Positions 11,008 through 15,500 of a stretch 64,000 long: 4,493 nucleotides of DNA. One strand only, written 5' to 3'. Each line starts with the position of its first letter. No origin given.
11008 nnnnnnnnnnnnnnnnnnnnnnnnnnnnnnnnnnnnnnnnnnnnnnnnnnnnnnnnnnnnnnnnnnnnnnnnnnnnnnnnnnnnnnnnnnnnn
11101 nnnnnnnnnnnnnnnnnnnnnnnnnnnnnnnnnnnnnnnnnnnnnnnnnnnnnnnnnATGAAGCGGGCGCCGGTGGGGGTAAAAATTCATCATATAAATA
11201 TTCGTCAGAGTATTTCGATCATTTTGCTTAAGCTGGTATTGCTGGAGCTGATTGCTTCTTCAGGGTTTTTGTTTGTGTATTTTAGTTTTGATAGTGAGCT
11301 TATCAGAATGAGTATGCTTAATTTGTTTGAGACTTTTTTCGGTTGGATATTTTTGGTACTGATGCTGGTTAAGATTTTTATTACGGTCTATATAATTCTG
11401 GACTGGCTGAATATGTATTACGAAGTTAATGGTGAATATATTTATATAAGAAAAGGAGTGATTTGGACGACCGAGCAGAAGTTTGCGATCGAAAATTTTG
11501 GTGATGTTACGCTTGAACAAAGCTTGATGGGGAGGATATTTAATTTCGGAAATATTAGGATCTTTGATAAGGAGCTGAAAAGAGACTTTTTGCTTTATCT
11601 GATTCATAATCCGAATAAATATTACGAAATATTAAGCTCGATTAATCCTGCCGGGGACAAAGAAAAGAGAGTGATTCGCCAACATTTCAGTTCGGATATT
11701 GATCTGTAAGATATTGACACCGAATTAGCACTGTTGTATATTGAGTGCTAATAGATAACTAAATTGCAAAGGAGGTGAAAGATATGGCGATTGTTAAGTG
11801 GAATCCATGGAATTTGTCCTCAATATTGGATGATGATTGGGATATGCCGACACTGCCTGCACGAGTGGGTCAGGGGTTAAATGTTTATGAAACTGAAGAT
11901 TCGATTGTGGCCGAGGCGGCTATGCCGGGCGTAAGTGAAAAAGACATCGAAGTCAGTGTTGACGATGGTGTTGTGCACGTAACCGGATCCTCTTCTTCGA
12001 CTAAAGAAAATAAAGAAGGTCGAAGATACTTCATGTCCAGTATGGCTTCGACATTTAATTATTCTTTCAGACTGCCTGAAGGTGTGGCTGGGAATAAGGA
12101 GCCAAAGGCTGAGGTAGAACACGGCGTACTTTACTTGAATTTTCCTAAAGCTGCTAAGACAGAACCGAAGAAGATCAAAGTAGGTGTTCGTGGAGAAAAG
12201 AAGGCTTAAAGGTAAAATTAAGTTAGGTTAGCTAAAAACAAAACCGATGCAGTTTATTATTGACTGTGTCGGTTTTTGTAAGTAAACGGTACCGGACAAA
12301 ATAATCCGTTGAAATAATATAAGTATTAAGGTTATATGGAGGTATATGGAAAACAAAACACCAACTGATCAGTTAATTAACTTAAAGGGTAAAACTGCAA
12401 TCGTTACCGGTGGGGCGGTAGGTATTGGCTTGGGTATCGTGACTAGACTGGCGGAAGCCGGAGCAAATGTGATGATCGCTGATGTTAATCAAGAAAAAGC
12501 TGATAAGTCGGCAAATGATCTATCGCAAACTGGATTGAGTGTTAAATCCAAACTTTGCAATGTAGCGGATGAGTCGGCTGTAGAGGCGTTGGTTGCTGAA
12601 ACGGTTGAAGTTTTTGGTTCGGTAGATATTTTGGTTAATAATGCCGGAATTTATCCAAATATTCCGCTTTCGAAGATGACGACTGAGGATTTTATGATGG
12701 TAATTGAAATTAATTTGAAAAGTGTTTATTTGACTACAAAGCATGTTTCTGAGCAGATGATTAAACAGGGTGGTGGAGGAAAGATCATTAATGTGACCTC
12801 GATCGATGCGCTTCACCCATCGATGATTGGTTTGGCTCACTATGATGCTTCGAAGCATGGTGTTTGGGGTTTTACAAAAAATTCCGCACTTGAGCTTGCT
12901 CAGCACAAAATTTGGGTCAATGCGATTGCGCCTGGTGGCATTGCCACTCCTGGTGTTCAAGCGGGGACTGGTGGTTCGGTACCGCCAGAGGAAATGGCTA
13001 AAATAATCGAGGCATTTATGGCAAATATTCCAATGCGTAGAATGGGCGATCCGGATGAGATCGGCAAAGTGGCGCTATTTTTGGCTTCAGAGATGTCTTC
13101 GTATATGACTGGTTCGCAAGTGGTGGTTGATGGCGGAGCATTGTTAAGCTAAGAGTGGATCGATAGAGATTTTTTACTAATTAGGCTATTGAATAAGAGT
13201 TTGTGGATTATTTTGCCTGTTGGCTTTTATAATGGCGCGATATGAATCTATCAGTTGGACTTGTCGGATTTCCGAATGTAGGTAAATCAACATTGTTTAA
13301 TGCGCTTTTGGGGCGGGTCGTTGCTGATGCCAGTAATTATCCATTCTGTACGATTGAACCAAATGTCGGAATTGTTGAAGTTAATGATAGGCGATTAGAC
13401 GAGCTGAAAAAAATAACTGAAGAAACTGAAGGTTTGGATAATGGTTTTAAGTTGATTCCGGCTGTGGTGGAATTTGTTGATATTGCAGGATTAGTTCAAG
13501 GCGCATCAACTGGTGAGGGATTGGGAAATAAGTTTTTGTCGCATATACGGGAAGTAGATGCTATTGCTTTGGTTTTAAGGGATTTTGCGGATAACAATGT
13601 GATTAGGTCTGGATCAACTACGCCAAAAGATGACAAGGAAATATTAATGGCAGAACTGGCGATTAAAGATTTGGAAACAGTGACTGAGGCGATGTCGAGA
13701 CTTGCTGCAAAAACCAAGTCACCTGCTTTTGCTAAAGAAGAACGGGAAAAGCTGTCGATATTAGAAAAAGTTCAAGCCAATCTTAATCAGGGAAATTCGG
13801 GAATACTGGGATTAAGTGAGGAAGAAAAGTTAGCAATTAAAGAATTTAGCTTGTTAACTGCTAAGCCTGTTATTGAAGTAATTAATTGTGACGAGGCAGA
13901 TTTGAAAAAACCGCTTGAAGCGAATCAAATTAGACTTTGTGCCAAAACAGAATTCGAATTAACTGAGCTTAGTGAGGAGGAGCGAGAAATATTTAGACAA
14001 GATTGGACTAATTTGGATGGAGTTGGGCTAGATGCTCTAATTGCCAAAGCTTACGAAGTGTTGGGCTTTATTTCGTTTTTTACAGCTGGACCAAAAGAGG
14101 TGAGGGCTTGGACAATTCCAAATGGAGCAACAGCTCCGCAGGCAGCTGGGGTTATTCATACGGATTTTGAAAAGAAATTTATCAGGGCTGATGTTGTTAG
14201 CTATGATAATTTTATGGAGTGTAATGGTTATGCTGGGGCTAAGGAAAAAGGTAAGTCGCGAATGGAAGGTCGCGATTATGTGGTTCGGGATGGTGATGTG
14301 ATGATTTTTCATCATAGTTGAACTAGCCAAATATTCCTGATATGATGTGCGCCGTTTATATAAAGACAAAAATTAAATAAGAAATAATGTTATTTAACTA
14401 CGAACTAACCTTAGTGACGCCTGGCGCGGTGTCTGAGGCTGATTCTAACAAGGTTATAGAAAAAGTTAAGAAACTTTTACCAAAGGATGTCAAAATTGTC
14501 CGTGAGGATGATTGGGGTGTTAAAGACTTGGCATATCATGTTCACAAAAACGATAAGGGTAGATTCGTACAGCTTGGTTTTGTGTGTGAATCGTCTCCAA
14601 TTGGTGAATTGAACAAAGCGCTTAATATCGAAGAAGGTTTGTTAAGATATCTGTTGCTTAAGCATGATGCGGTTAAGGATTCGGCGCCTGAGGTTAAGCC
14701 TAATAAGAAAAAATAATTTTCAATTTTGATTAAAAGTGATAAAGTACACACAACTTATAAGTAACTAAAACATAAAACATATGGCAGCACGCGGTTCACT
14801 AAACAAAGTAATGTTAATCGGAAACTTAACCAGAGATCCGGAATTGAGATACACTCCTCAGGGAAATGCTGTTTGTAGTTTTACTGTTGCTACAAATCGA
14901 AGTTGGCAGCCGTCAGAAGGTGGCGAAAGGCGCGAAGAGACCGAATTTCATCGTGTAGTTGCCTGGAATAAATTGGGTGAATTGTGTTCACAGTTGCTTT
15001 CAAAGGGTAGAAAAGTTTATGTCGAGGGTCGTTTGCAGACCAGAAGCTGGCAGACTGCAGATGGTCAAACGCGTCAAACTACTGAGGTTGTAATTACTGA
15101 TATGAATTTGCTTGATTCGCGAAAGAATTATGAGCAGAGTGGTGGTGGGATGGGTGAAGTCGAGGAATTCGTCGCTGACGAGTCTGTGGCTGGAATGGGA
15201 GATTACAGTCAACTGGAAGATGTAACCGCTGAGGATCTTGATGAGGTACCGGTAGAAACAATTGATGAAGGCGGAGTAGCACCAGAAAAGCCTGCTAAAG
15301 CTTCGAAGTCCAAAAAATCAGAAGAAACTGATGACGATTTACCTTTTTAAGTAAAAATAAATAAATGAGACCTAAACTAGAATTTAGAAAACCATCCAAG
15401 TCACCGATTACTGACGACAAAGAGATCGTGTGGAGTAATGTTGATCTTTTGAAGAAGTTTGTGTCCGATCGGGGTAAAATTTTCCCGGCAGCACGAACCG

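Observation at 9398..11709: CYTH-uridine kinase-CYTH fusion translationally coupled to a bPH_2 membrane protein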

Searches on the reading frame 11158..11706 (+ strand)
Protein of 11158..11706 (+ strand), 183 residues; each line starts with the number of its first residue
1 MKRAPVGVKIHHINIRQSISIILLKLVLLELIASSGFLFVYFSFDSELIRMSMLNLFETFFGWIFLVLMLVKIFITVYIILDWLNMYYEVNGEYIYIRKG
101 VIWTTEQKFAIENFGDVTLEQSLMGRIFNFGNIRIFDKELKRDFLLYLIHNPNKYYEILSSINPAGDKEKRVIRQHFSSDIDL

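Call 3: search_protein_families(library=pfam, proteins=[window:11158-11706:+], max_evalue=1)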
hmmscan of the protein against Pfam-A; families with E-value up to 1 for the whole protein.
window:11158-11706:+ (183 aa): 1 family
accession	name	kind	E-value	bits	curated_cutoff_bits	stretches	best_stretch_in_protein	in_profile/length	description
PF03703.20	bPH_2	-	6e-09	36.5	22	1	83-138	1-56/78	Bacterial PH domain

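Call 4: search_protein_families(library=ncbifam, proteins=[window:11158-11706:+], max_evalue=1)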
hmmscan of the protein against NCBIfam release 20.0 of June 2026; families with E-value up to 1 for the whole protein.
window:11158-11706:+ (183 aa): 0 families

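Call 23: find_homologous_proteins(query=window:11158-11706:+)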
Query window:11158-11706:+ (183 aa): 23 proteins with E <= 0.001 among 87 candidates.
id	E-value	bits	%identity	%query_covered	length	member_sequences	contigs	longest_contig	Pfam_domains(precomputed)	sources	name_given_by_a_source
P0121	5.2e-113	393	100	100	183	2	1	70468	PF03703.21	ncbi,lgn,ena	-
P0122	6.5e-95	334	84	100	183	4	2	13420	PF03703.21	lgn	-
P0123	3.7e-94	332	83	100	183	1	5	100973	PF03703.21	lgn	-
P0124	3.5e-93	328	79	100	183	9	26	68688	PF03703.21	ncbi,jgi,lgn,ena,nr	ncbi:PH domain-containing protein [Candidatus Curtissbacteria bacterium]|nr:PH domain-containing pro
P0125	1.9e-91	323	79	100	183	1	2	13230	PF03703.21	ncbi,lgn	-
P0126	1.6e-74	268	64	99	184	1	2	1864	PF03703.21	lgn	-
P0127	4.9e-37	146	43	92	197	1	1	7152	PF03703.21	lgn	-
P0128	9.9e-37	145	39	95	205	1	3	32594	PF03703.21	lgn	-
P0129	1.5e-32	131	39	97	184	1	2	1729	PF03703.21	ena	-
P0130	2.3e-30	124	38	91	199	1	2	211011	PF03703.21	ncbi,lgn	-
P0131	7.8e-30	122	37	91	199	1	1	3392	PF03703.21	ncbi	-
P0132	1.9e-29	121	37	91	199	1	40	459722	PF03703.21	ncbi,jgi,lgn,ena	jgi:membrane protein YdbS with pleckstrin-like domain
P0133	3.0e-29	120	37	91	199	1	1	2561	PF03703.21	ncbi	-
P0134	5.2e-29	119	36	91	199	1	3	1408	PF03703.21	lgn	-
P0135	5.7e-29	119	40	92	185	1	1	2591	PF03703.21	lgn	-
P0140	5.7e-27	113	37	95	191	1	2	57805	PF03703.21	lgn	-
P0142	1.5e-25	108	34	91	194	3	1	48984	PF03703.21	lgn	-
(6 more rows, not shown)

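Call 24: find_encoding_contigs(protein=P0132, flank=4000, max_places=2)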
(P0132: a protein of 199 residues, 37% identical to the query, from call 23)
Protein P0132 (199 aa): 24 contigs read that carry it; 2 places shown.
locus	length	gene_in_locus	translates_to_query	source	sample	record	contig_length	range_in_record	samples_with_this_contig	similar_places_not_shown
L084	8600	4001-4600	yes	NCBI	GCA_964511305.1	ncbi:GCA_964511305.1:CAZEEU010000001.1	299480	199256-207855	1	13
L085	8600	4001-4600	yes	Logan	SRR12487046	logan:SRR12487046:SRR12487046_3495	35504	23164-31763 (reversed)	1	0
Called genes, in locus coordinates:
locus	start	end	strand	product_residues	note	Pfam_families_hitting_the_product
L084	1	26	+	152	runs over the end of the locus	PF07884:VKOR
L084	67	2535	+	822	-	PF01326:PPDK_N, PF00391:PEP-utilizers, PF02896:PEP-utilizers_C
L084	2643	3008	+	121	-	PF07883:Cupin_2, PF02311:AraC_binding (weak)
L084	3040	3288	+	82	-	PF14242:DUF4342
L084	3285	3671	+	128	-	-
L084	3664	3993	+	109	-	-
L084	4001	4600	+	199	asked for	PF03703:bPH_2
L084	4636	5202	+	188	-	PF00582:Usp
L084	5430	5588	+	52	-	-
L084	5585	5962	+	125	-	-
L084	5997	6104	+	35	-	-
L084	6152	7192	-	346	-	PF01464:SLT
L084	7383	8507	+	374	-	PF13354:Beta-lactamase2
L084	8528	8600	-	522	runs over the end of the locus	PF13687:DUF4153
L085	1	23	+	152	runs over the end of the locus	PF07884:VKOR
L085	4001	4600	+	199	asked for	PF03703:bPH_2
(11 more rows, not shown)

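Call 25: find_encoding_contigs(protein=P0128, flank=4000, max_places=2)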
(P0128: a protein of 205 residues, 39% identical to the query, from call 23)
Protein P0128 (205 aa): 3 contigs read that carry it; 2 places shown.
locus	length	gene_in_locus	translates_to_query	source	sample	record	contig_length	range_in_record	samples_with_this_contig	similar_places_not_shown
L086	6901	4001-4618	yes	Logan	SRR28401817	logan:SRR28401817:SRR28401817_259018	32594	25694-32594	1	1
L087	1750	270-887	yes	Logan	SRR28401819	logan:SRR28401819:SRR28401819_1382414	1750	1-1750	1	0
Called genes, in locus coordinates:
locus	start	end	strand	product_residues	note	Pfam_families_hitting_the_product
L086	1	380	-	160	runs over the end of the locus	PF00324:AA_permease, PF13520:AA_permease_2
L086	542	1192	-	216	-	PF03845:Spore_permease, PF00324:AA_permease, PF13520:AA_permease_2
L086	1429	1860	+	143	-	-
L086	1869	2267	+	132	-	-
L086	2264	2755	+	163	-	-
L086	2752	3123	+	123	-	-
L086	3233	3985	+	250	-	PF00106:adh_short, PF08659:KR, PF13561:adh_short_C2, PF23441:SDR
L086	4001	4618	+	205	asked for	PF03703:bPH_2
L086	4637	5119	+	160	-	-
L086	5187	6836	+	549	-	PF01565:FAD_binding_4, PF02913:FAD-oxidase_C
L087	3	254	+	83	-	?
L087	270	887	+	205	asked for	PF03703:bPH_2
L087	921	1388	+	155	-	-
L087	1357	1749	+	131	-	?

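Call 26: find_encoding_contigs(protein=P0140, flank=4000, max_places=2)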
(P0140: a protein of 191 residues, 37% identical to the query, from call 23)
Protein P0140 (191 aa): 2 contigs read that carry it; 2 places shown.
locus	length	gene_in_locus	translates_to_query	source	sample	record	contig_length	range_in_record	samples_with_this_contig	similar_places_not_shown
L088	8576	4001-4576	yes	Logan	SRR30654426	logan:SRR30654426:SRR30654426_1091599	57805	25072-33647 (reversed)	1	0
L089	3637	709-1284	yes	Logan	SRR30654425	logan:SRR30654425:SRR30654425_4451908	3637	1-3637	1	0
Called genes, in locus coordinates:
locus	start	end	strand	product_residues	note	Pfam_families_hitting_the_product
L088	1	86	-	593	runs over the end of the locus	PF09972:DUF2207, PF20990:DUF2207_C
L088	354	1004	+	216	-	PF00027:cNMP_binding, PF13545:HTH_Crp_2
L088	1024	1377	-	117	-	-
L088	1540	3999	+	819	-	PF01326:PPDK_N, PF00391:PEP-utilizers, PF02896:PEP-utilizers_C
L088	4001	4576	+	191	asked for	PF03703:bPH_2 (weak)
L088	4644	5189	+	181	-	PF02600:DsbB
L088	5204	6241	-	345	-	PF00989:PAS, PF08448:PAS_4, PF13426:PAS_9, PF08447:PAS_3, PF00512:HisKA (weak), PF02518:HATPase_c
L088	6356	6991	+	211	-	PF13628:DUF4142, PF03713:DUF305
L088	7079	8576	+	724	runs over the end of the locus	PF19335:HMBD, PF00122:E1-E2_ATPase, PF00702:Hydrolase, PF08282:Hydrolase_3 (faint)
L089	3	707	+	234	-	?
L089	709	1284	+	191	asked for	PF03703:bPH_2 (weak)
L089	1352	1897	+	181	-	PF02600:DsbB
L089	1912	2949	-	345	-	PF00989:PAS, PF08448:PAS_4, PF13426:PAS_9, PF08447:PAS_3, PF00512:HisKA (weak), PF02518:HATPase_c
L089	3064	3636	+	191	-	?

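Call 63: search_protein_families(library=padloc, proteins=[window:11158-11706:+], max_evalue=0.01)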
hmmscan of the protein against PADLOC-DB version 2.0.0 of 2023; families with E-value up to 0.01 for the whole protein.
window:11158-11706:+ (183 aa): 0 families

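Call 67: find_encoding_contigs(protein=P0127, flank=4000, max_places=1)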
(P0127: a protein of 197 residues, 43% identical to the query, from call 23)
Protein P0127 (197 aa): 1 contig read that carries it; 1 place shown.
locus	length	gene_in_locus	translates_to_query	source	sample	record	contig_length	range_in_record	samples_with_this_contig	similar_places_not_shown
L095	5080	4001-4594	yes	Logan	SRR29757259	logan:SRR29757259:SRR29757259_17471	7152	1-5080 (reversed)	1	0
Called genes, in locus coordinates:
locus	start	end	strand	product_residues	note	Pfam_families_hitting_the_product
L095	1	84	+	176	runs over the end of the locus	PF03703:bPH_2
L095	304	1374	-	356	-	PF00989:PAS, PF13188:PAS_8, PF08448:PAS_4, PF13426:PAS_9, PF08447:PAS_3 (weak), PF00512:HisKA, PF02518:HATPase_c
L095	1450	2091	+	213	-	PF00027:cNMP_binding, PF13545:HTH_Crp_2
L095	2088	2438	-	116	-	-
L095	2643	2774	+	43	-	-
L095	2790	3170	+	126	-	PF07883:Cupin_2, PF02311:AraC_binding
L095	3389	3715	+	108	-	PF03779:SPW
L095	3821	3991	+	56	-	-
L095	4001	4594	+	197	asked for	PF03703:bPH_2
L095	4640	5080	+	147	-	?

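Call 68: find_encoding_contigs(protein=P0142, flank=4000, max_places=1)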
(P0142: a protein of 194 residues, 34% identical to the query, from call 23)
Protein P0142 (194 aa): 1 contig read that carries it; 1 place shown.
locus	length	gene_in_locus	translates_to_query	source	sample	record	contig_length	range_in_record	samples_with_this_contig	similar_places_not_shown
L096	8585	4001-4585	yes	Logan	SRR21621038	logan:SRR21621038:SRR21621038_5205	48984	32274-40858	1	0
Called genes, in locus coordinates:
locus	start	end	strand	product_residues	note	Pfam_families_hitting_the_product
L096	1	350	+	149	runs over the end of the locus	-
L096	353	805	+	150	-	-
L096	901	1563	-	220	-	PF13886:TM7S3_TM198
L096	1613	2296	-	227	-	PF05857:TraX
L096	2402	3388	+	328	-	PF04018:VCA0040-like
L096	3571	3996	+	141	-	-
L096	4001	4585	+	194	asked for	PF03703:bPH_2 (weak)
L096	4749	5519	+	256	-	PF13399:LytR_C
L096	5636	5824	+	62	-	-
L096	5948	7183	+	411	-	-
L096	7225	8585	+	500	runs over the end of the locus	PF07732:Cu-oxidase_3, PF00394:Cu-oxidase, PF07731:Cu-oxidase_2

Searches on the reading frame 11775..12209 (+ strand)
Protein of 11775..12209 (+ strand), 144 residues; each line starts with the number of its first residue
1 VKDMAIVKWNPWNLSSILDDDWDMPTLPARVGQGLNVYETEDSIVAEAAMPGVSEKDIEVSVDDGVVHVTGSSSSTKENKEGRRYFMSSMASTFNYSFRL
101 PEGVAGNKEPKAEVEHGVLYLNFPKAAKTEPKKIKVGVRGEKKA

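Call 64: search_protein_families(library=pfam, proteins=[window:11775-12209:+], max_evalue=0.0001)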
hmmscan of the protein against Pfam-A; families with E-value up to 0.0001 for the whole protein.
window:11775-12209:+ (144 aa): 1 family
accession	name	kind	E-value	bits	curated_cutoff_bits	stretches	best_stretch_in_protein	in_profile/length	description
PF00011.27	HSP20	-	1.8e-15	57.3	20.8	1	38-136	3-101/102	Hsp20/alpha crystallin family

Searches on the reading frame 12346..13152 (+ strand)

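Call 64: search_protein_families(library=pfam, proteins=[window:12346-13152:+], max_evalue=0.0001)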
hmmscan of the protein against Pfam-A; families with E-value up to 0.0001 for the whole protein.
window:12346-13152:+ (268 aa): 4 families
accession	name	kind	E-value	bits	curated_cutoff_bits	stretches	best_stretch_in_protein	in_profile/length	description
PF13561.12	adh_short_C2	-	2.1e-60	204.7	27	1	24-264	2-234/236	Enoyl-(Acyl carrier protein) reductase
PF00106.31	adh_short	-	5e-53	179.9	26.6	1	16-204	1-187/195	short chain dehydrogenase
PF08659.16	KR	-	4.4e-12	46.7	22.6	1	17-121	2-110/180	KR domain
PF23441.1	SDR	-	7.9e-06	25.9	27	1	14-267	6-257/258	SDR-like rossmann domain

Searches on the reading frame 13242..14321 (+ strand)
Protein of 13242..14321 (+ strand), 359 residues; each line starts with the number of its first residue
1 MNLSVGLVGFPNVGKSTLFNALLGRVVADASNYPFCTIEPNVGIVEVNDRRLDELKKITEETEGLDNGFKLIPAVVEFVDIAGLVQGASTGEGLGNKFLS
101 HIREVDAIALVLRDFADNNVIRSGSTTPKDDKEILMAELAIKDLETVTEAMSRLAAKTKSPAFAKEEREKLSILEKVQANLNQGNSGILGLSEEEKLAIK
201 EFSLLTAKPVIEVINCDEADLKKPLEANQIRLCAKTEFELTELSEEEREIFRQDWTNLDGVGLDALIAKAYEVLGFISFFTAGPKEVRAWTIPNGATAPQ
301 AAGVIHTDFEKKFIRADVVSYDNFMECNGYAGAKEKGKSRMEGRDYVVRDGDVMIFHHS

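Call 64: search_protein_families(library=pfam, proteins=[window:13242-14321:+], max_evalue=0.0001)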
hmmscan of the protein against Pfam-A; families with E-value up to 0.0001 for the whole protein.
window:13242-14321:+ (359 aa): 3 families
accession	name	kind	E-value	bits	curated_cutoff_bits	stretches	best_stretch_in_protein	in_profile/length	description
PF06071.19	YchF-GTPase_C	-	3.4e-37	126.9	27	1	277-357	2-82/84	Protein of unknown function (DUF933)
PF01926.29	MMR_HSR1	-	6.3e-23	81.5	21.9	1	5-122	2-86/113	50S ribosome-binding GTPase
PF02421.24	FeoB_N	-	2.6e-08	34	27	1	4-51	2-48/156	Ferrous iron transport protein B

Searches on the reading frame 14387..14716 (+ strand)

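Call 64: search_protein_families(library=pfam, proteins=[window:14387-14716:+], max_evalue=0.0001)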
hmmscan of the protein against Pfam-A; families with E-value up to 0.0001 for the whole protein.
window:14387-14716:+ (109 aa): 1 family
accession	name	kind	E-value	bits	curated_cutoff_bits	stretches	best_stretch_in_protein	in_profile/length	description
PF01250.22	Ribosomal_S6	-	6.2e-18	65.2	27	1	4-92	1-90/90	Ribosomal protein S6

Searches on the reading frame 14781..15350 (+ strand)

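Call 64: search_protein_families(library=pfam, proteins=[window:14781-15350:+], max_evalue=0.0001)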
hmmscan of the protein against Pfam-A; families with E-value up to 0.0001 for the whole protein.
window:14781-15350:+ (189 aa): 2 families
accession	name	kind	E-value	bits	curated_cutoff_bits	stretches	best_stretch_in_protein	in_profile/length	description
PF00436.31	SSB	-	4.3e-40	136.4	26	1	7-110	1-103/104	Single-strand binding protein family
PF22657.2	SSB_1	-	5.1e-06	27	27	1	8-89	1-79/91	Another single-strand binding protein family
